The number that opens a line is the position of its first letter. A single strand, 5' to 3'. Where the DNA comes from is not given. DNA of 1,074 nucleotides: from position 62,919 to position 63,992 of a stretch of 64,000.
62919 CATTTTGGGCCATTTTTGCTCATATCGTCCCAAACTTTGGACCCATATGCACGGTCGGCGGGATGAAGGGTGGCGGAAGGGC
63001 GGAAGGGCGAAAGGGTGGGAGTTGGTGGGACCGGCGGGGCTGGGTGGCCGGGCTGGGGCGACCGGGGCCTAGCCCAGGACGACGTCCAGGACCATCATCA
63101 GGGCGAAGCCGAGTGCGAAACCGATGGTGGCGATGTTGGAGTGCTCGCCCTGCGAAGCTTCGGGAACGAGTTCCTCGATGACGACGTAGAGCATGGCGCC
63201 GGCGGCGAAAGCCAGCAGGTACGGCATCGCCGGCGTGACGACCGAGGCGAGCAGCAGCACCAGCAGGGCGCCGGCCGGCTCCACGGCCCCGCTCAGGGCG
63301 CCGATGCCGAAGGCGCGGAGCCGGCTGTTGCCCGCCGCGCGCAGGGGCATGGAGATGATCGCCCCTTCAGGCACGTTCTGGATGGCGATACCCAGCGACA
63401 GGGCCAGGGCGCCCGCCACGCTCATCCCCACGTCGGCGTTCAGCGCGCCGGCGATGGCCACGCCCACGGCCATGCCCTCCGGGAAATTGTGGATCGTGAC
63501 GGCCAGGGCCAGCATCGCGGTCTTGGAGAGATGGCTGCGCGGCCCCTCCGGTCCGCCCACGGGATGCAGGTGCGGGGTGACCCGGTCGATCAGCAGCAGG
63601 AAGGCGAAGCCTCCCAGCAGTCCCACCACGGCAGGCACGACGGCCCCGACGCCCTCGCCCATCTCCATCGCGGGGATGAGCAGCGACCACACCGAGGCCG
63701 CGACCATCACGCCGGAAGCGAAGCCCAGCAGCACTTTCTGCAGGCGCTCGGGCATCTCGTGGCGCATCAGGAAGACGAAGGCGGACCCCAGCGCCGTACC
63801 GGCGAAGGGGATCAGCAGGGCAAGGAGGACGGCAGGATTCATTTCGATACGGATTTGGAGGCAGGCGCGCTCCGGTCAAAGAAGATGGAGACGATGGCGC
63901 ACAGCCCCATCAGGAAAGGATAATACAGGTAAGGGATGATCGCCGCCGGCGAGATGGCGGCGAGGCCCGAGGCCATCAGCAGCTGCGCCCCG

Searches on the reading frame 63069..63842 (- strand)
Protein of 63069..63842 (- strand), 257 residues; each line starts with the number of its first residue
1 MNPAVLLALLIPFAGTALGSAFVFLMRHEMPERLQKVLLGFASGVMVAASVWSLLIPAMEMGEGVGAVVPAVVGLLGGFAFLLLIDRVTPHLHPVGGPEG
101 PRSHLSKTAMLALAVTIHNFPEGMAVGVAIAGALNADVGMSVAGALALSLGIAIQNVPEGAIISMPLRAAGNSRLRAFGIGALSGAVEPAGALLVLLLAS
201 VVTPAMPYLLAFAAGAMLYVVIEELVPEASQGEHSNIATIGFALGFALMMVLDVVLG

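Call 7: search_protein_families(library=pfam, proteins=[window:63069-63842:-], max_evalue=0.01)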
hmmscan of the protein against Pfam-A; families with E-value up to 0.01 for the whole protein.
window:63069-63842:- (257 aa): 1 family
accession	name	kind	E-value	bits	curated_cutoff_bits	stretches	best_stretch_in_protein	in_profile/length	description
PF02535.28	Zip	-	1.7e-24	87.1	35.1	2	108-252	178-322/323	ZIP Zinc transporter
